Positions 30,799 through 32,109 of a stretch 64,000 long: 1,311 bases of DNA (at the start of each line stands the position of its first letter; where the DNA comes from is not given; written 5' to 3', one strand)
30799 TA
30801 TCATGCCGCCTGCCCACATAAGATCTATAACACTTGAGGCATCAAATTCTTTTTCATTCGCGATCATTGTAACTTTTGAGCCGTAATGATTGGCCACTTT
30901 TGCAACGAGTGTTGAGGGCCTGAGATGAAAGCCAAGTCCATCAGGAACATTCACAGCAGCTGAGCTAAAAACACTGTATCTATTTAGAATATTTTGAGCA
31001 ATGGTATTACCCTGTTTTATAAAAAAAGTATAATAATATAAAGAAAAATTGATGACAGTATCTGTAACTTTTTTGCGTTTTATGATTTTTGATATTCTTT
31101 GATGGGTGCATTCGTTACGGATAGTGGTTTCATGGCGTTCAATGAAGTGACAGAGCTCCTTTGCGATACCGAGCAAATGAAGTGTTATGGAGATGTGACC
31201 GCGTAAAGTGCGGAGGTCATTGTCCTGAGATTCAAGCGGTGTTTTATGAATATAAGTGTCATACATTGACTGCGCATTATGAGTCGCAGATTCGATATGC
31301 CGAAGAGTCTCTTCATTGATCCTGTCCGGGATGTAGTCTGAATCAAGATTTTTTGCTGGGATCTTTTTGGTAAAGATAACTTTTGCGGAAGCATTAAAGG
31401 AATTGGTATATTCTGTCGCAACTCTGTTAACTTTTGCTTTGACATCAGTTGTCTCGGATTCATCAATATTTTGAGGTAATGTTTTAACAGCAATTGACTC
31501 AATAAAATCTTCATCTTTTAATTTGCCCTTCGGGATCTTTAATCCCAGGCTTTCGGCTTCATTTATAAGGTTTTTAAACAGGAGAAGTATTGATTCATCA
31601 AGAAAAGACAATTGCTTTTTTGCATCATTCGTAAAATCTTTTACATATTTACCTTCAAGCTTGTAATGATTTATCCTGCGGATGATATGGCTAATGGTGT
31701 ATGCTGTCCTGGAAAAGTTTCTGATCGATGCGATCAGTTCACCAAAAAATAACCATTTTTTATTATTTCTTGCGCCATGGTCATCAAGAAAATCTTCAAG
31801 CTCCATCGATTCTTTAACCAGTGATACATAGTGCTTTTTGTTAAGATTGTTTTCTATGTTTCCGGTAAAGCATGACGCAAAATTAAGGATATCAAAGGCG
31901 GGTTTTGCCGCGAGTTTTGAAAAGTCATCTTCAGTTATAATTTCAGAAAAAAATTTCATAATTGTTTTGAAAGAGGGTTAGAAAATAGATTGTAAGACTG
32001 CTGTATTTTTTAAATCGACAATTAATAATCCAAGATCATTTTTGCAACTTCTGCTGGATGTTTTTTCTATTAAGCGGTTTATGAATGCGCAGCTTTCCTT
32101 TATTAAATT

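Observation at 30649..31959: Unusual 436-aa protein: HPr phosphocarrier domain at the C-terminus of a large uncharacterised N-terminal region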

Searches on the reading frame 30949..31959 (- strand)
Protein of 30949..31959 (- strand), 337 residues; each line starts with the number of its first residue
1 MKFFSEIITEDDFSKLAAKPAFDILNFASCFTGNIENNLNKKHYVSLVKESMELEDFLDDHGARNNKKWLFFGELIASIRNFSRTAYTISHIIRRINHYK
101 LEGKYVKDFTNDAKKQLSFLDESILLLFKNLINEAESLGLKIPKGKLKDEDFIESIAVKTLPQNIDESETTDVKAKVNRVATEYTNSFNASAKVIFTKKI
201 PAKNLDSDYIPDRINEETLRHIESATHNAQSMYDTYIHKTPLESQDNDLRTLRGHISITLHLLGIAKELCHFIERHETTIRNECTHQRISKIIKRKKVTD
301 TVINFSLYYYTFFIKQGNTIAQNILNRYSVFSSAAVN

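Call 4: search_protein_families(library=pfam, proteins=[window:30949-31959:-], max_evalue=1)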
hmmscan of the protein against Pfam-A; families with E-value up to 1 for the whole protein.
window:30949-31959:- (337 aa): 1 family
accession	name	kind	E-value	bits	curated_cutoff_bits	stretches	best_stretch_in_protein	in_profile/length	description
PF14163.11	SieB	-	0.0052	16.8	26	1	64-138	29-96/147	Super-infection exclusion protein B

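Call 5: search_protein_families(library=ncbifam, proteins=[window:30949-31959:-], max_evalue=1)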
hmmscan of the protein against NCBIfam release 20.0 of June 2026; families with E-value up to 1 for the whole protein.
window:30949-31959:- (337 aa): 0 families

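Call 26: search_solved_structures(query=A2, max_evalue=10, show_alignments=3)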
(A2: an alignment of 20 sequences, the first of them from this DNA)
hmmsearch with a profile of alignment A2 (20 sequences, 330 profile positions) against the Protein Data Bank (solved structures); distinct sequences matched with E-value up to 10: 18.
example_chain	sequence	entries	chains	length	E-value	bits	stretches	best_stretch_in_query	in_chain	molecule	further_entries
9eke_A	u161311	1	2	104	0.068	15.7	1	133-205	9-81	Salivary anti-complement protein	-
5kx4_A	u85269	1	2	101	0.11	15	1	132-205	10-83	10.7 kDa salivary protein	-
9ekd_A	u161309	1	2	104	0.12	14.9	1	133-205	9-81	Salivary anti-complement protein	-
7ybf_A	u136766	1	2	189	0.16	14.5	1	114-189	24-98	Histone H2B-alpha,Histone H2A-beta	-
6qld_d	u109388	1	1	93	0.19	14.2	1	114-182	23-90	Histone H2B.2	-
6qld_h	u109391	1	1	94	0.2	14.2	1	114-182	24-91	Histone H2B.1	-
4wnn_B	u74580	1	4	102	0.2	14.2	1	114-183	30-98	Histone H2B.1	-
9lrv_D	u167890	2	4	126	0.25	13.9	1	114-183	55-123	Histone H2B-alpha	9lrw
1id3_D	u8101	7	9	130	0.4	13.2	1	114-183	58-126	HISTONE H2B.2 | Histone H2B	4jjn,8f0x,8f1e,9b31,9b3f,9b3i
7ssa_D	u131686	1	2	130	0.4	13.2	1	114-183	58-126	Histone H2B.1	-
7e9c_D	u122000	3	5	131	0.4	13.2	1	114-183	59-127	Histone H2B.2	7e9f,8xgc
4kud_D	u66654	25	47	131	0.41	13.2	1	114-183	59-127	Histone H2B.1 | Histone H2B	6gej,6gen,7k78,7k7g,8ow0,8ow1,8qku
7on1_d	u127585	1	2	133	0.43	13.1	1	114-183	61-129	Histone H2B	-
4m6b_A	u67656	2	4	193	0.47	13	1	114-185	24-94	Chimera protein of Histone H2B.1 and Histone H2A.Z | Histone H2B.1,Histone H2A.Z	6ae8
2jss_A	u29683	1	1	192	0.48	13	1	114-185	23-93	Chimera of Histone H2B.1 and Histone H2A.Z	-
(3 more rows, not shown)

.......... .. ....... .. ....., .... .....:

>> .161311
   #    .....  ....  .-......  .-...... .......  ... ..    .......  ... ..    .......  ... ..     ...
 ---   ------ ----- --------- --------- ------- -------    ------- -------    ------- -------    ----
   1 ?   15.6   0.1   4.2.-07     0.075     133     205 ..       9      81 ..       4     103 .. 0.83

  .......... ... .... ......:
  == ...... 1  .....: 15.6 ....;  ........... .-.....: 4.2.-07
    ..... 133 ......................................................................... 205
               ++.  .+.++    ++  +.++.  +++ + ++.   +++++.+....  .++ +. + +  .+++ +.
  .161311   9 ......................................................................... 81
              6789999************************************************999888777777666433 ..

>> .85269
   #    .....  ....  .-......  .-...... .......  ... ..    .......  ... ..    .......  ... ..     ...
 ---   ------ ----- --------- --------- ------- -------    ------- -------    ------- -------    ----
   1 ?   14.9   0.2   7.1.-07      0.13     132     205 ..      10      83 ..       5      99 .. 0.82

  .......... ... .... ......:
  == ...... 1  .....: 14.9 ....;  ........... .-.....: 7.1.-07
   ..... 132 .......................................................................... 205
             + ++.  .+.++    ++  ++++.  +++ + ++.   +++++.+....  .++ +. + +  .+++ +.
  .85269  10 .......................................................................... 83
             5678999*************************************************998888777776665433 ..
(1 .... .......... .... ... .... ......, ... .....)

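Call 33: search_protein_representatives(alignment_id=A2)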
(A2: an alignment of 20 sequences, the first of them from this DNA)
Query: 20 sequences, 330 profile positions. Proteins with E-value up to 0.001 (for the whole library): 484; up to 1e-10: 408; up to 1e-30: 226. The best 150 are listed.
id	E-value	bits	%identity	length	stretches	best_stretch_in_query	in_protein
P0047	5.2e-120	417.1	-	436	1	1-329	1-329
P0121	9.7e-118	409.7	-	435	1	1-330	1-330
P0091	5.7e-113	394.0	-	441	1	4-329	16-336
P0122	1.6e-111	389.3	-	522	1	1-329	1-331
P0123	7.1e-101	354.2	-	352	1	1-329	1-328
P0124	3.1e-100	352.1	-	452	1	4-329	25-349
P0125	5.3e-97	341.5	-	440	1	9-329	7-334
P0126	1.4e-96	340.1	-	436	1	3-329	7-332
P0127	9.5e-96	337.4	-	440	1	4-328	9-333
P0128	2.2e-95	336.2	-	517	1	1-329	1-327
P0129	9.1e-92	324.3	-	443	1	4-330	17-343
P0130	3.6e-90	319.1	-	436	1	5-329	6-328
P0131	4.0e-90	318.9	-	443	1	4-327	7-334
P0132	7.2e-90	318.1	-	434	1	4-329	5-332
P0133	2.4e-89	316.4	-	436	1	12-329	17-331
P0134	1.8e-88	313.5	-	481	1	3-329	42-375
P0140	1.4e-80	287.5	-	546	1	10-329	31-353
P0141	5.2e-80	285.7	-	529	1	8-329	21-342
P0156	9.2e-75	268.4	-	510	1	9-329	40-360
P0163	7.6e-72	258.8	-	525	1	9-329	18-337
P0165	1.7e-71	257.7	-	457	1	3-326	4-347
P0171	2.8e-70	253.7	-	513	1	7-330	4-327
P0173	2.5e-69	250.6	-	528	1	8-329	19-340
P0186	2.1e-66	241.0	-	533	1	9-329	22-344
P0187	3.4e-66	240.3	-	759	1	7-329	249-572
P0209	4.5e-61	223.4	-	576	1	10-329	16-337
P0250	1.2e-54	202.4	-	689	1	7-329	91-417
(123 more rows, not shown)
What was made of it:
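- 30973..31959 (-): N-terminal all-helical domain (aa 1-329). Long helices at 10-33, 41-60, 67-98, 104-137, 173-194, 216-236, 247-277 and 295-328. No known family. The profile finds 484 representative proteins (call 33).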

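Call 34: search_protein_families(library=pfam, proteins=[P0187, P0250, P0122, P0128, P0140, P0156, P0209, P0171, P0165, P0134], max_evalue=0.01)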
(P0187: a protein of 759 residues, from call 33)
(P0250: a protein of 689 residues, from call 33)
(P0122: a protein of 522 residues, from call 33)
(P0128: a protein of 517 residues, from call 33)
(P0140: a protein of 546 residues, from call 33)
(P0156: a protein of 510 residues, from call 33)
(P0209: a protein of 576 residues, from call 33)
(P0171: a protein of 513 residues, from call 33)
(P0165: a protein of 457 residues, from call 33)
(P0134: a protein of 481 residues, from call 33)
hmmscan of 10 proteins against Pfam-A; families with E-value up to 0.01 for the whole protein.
P0187 (759 aa): 3 families
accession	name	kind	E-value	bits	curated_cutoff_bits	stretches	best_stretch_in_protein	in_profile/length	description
PF13676.11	TIR_2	-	3.5e-24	86.1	28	1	5-115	2-111/122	TIR domain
PF01582.25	TIR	-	1.7e-06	28.4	21.3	1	7-91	4-95/179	TIR domain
PF08937.16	ThsB_TIR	-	0.00028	21.7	21.2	1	42-88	46-91/100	Thoeris protein ThsB, TIR-like domain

P0250 (689 aa): 2 families
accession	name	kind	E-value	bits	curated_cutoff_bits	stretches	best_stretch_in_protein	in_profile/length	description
PF12850.12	Metallophos_2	-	2.4e-06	28.1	27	1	526-578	1-56/154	Calcineurin-like phosphoesterase superfamily domain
PF00381.24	PTS-HPr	-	0.00057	20.3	23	1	428-487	9-67/81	PTS HPr component phosphorylation site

P0122 (522 aa): 2 families
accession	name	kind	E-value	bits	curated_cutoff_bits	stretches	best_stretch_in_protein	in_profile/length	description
PF00381.24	PTS-HPr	-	0.0004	20.8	23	1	340-383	7-49/81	PTS HPr component phosphorylation site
PF06851.17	DUF1247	-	0.0083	16.5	27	0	161-203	12-54/148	Protein of unknown function (DUF1247)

P0128 (517 aa): 0 families

P0140 (546 aa): 0 families

P0156 (510 aa): 1 family
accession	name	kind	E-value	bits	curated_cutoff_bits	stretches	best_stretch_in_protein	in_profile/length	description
PF00381.24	PTS-HPr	-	0.00012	22.5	23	1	366-411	4-48/81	PTS HPr component phosphorylation site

P0209 (576 aa): 0 families

P0171 (513 aa): 0 families

P0165 (457 aa): 1 family
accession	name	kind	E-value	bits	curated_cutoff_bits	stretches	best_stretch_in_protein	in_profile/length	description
PF00381.24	PTS-HPr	-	9.6e-05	22.8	23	1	358-405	6-52/81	PTS HPr component phosphorylation site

P0134 (481 aa): 1 family
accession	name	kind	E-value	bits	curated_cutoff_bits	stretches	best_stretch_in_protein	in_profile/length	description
PF00381.24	PTS-HPr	-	0.0011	19.5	23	1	381-427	4-49/81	PTS HPr component phosphorylation site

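Call 42: find_related_loci(query=A2, collection=genome_contigs, flank=8000)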
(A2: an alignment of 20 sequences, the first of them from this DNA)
Query A2 (330 aa) in genome_contigs; peptide patterns used: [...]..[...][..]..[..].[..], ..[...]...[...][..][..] (x = any residue, [..] = any of these).
600 stretches matched a pattern (row limit reached: there are more); 533 encode a relative of the query (tblastn E <= 1e-3); the best 80 are kept; 80 distinct loci.
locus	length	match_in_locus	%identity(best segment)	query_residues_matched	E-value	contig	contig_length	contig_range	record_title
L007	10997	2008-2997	77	1-330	1e-172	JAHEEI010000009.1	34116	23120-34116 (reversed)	MAG: Proteobacteria bacterium isolate Ww263 NODE_1431_length_34116_cov_3.933196, whole genome shotgun sequence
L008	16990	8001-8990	55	1-330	3e-121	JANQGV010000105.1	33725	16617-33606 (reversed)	MAG: Thermodesulfobacteriota bacterium isolate PL23b_bin.63 k99_3204439, whole genome shotgun sequence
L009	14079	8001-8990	55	1-330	5e-119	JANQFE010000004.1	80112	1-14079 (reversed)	MAG: Thermodesulfobacteriota bacterium isolate PL23a_bin.71 k99_5977044, whole genome shotgun sequence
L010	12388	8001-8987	54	1-329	5e-119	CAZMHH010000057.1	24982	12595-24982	MAG TPA_asm: uncultured Thermodesulfobacteriota bacterium isolate SRP332253_co1_288 genome assembly, contig: NODE_3003_l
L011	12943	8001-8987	51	1-328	2e-107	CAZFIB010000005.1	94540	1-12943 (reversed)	MAG TPA_asm: uncultured Thermodesulfobacteriota bacterium isolate SRP141376_co4_291 genome assembly, contig: NODE_359_le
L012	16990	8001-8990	50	1-330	3e-106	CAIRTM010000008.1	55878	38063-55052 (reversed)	MAG: uncultured delta proteobacterium isolate LaPlata_bin-1461 genome assembly, contig: bin-1461:008/149, whole genome s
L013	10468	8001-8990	49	1-330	6e-103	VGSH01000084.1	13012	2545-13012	MAG: Deltaproteobacteria bacterium isolate K_DeepCast_150m_m1_356 K_DeepCast_150m_m1_356_Ga0194126_10009438, whole genom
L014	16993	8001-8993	52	1-330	2e-109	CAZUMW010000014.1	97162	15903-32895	MAG TPA_asm: uncultured Thermodesulfobacteriota bacterium isolate SRP141376_co4_104 genome assembly, contig: NODE_339_le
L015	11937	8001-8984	50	1-330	5e-99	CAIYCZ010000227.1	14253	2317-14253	MAG: uncultured delta proteobacterium isolate AlinenSedimentsD2_bin-0128 genome assembly, contig: bin-0128:227/635, whol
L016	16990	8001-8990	54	1-330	3e-111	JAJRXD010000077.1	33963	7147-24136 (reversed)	MAG: Deltaproteobacteria bacterium isolate Dive96_bin3.122 k141_2032248, whole genome shotgun sequence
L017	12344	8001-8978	44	2-329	7e-78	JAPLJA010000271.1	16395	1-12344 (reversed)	MAG: Proteobacteria bacterium isolate LacPavin_0920_SED5_MAG_48_26 LacPavin_0920_SED5_scaffold_1329044, whole genome sho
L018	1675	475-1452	38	2-328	5e-70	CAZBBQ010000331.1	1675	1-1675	MAG TPA_asm: uncultured Desulfobacteraceae bacterium isolate SRP191223_co2_79 genome assembly, contig: NODE_118416_lengt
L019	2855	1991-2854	41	2-290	6e-63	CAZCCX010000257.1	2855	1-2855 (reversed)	MAG TPA_asm: uncultured Desulfobacteraceae bacterium isolate binchicken_co89_617 genome assembly, contig: NODE_81364_len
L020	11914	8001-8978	38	2-328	5e-62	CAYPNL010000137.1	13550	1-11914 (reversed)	MAG TPA_asm: uncultured Desulfobacteraceae bacterium isolate SRP067234_co1_7 genome assembly, contig: k99_148161, whole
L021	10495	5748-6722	35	4-329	2e-61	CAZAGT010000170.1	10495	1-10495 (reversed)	MAG TPA_asm: uncultured Desulfobacteraceae bacterium isolate binchicken_co294_166 genome assembly, contig: NODE_5838_len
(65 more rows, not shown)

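Call 48: predict_structure(alignment_id=A2)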
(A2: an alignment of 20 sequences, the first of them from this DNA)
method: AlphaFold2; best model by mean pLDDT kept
length: 330 residues; sequences in the alignment: 20
mean_pLDDT: 87.1   pTM: 0.87
mean pLDDT of the five models: 87.1, 85.5, 84.5, 84.5, 84.2
residues with pLDDT >= 90: 199; 70-90: 92; 50-70: 34; < 50: 5
segments of 3 or more residues with pLDDT < 50: none
pLDDT, mean of each block of 10 residues (from residue 1): 69 92 92 75 93 94 89 95 96 88 90 95 95 95 80 63 53 85 95 91 82 89 93 89 88 96 96 73 69 91 96 96 87
secondary structure, 60 per line:
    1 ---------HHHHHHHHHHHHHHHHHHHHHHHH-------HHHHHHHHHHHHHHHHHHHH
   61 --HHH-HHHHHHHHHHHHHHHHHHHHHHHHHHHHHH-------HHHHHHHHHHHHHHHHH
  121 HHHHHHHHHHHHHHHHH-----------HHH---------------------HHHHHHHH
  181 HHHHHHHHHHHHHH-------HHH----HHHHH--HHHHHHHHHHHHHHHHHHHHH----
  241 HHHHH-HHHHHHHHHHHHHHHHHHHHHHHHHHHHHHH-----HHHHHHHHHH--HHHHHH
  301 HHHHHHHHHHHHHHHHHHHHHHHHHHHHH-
elements in order: H10-33 H41-60 H67-96 H104-137 H173-194 H209-213 H216-236 H241-245 H247-277 H283-292 H295-329

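Call 51: fold_search(model_id=the predicted structure, library=pdb)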
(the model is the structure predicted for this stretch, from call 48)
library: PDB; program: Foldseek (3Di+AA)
matches with E <= 10: 740; with E <= 0.001: 0
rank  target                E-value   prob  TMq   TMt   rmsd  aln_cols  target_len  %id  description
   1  6rn5                  1.6e-02  0.98  0.27  0.30  17.1       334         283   10  PptA from Streptomyces chartreusis (released 2019-06-19)
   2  6rz5_B                2.3e-02  0.54  0.18  0.16  30.2       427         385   10  XFEL crystal structure of the human cysteinyl leukotriene receptor 1 in complex with zafirlukast (released 2019-10-30)
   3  5k2a                  3.7e-02  0.69  0.22  0.19  27.9       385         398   11  2.5 angstrom A2a adenosine receptor structure with sulfur SAD phasing using XFEL data (released 2016-09-21)
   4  8pwn                  4.1e-02  0.57  0.19  0.17  27.9       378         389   12  Structure of A2A adenosine receptor A2AR-StaR2-bRIL, solved at wavelength 2.75 A (released 2023-10-25)
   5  6rz8                  6.1e-02  0.47  0.19  0.17  28.1       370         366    7  Crystal structure of the human cysteinyl leukotriene receptor 2 in complex with ONO-2080365 (released 2019-12-11)
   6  7px4                  7.0e-02  0.30  0.16  0.14  28.0       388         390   12  Crystal structure of the adenosine A2A receptor (A2A-PSB1-bRIL) in complex with preladenant conjugate PSB-2113 (released 2022-03-02)
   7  4k34_A                7.6e-02  0.18  0.13  0.13  26.2       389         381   11  Crystal structures of CusC review conformational changes accompanying folding and transmembrane channel formation (released 2013-10-16)
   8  8tf5                  1.1e-01  0.41  0.18  0.16  25.2       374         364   10  Crystal structure of orphan G protein-coupled receptor 6, pseudoapo form (released 2024-12-04)
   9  7zly                  1.2e-01  0.25  0.18  0.16  27.7       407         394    9  Crystal structure of human GPCR Niacin receptor (HCA2) expressed from Spodoptera frugiperda (released 2023-04-12)
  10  5tud_D                1.4e-01  0.33  0.17  0.16  26.5       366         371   12  Structural Insights into the Extracellular Recognition of the Human Serotonin 2B Receptor by an Antibody (released 2017-07-26)
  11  5v54_B                1.4e-01  0.33  0.20  0.18  28.4       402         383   10  Crystal structure of 5-HT1B receptor in complex with methiothepin (released 2018-02-07)
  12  5wiv                  1.5e-01  0.35  0.19  0.17  22.9       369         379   12  Structure of the sodium-bound human D4 Dopamine receptor in complex with Nemonapride (released 2017-10-18)
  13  5wiu                  1.8e-01  0.28  0.19  0.17  23.1       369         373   12  Structure of the human D4 Dopamine receptor in complex with Nemonapride (released 2017-10-18)
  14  6qva                  2.0e-01  0.77  0.29  0.30  16.5       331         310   10  Crystal structure of a CHAD domain from Chlorobium tepidum in complex with inorganic polyphosphate (released 2019-05-29)
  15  7zet_A                2.1e-01  0.15  0.14  0.13  29.4       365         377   10  Crystal structure of human Clusterin, crystal form I (released 2023-10-11)
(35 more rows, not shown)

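Call 57: list_cluster_members(proteins=[P0171, P0141, P0163, P0173, P0186, P0108, P0125, P0133, P0187, P0209])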
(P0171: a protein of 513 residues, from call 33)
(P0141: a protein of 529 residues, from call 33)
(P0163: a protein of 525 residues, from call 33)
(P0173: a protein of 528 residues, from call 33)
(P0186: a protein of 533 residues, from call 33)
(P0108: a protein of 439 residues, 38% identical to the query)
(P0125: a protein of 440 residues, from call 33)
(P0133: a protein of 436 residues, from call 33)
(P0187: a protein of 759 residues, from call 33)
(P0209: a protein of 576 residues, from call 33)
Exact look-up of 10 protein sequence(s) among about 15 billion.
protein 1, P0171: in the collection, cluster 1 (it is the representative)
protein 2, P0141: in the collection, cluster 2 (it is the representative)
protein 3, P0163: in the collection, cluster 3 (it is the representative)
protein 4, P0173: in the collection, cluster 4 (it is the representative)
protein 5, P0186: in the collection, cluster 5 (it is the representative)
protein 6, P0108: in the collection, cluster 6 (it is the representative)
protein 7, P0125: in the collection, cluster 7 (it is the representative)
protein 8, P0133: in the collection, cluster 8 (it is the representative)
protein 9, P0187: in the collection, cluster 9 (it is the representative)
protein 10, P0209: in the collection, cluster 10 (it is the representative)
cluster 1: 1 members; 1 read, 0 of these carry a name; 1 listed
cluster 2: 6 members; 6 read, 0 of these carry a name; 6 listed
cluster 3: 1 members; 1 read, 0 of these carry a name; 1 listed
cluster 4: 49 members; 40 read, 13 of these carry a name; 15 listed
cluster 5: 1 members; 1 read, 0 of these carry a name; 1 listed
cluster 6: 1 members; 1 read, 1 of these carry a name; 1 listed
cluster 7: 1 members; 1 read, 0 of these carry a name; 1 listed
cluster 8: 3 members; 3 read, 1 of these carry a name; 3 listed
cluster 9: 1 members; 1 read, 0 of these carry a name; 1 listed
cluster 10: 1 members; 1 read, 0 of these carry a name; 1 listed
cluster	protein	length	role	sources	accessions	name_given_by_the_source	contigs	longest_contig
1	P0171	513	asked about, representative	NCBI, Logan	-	-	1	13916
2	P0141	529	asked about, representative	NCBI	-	-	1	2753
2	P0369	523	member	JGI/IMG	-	-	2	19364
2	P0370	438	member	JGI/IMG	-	-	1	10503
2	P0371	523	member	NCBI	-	-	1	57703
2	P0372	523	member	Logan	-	-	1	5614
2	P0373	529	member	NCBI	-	-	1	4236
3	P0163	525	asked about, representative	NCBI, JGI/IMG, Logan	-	-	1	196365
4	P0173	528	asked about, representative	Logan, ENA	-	-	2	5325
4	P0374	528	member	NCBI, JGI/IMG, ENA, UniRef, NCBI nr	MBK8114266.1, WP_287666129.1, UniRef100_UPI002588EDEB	MAG: hypothetical protein IPK44_06850 [Candidatus Accumulibacter sp.] | hypothetical protein | HPr family phosphocarrier protein n=1 Tax=Accumulibacter sp. TaxID=2053492 ...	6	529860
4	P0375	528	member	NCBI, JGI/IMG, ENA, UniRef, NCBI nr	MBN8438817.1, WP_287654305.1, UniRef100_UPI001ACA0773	MAG: hypothetical protein J0L95_12365 [Candidatus Accumulibacter sp.] | HPr family phosphocarrier protein n=1 Tax=Accumulibacter sp. TaxID=2053492 ... | hypothetical protein [Accumulibacter sp.]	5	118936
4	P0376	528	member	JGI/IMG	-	hypothetical protein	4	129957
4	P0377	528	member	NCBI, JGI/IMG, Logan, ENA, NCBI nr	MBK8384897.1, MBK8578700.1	MAG: hypothetical protein IPL11_04215 [Candidatus Accumulibacter sp.] | hypothetical protein | hypothetical protein [Accumulibacter sp.]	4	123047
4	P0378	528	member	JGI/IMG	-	hypothetical protein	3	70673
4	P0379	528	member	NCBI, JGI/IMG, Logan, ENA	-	hypothetical protein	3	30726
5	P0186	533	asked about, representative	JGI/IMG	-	-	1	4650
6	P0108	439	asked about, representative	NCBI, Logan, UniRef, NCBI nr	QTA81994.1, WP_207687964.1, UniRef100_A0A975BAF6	Uncharacterized protein dnl_43550 [Desulfonema limicola] | Phosphotransferase n=1 Tax=Desulfonema limicola TaxID=45656 RepID=A0A975BAF6_9BACT | HPr family phosphocarrier protein [Desulfonema limicola]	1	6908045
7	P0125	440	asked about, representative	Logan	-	-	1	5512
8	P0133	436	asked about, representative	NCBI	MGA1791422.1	MAG: HPr family phosphocarrier protein [bacterium]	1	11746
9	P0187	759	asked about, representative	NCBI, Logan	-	-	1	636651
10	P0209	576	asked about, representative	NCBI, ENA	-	-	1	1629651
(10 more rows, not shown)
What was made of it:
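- Accumulibacter (call 57).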

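Call 62: search_protein_families(library=padloc, proteins=[P0187, P0171], max_evalue=0.1)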
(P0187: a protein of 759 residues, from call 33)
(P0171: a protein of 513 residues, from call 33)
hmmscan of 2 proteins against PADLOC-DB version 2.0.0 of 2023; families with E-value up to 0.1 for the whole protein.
P0187 (759 aa): 11 families
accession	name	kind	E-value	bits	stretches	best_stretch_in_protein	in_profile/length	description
PDLC05062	PDC-S66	-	9.3e-09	33.1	1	4-80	151-227/282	-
PDLC02012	SAVED5--SAVED_TIR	-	8.9e-08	29.6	1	3-90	15-102/404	-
PDLC00420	ThsB1|ThsB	-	2.9e-05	21.4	1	1-100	1-106/319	TIR-like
PDLC02421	Aga_TIR-PNTD1-PNTD2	-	3.5e-05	21.1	1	2-112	4-117/430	Class I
PDLC02403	Aga_TIR-PNTD1-PNTD2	-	0.00033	17.8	1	24-113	25-117/443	Class I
PDLC00426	ThsB1|ThsB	-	0.00068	17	1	4-84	240-326/352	TIR-like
PDLC00417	ThsB1|ThsB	-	0.0015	16.1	1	4-78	169-243/303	TIR-like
PDLC00436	ThsB1|ThsB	-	0.0018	15.8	1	3-89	37-126/183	TIR-like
PDLC00419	ThsB1|ThsB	-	0.0098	13.7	1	2-87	28-117/165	TIR-like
PDLC02416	Aga_REase-TIR-PNTD1-PNTD2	-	0.024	11.3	1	20-92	173-246/572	Class I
PDLC03016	TIR-TM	-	0.026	12.4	1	3-93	2-95/293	-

P0171 (513 aa): 0 families
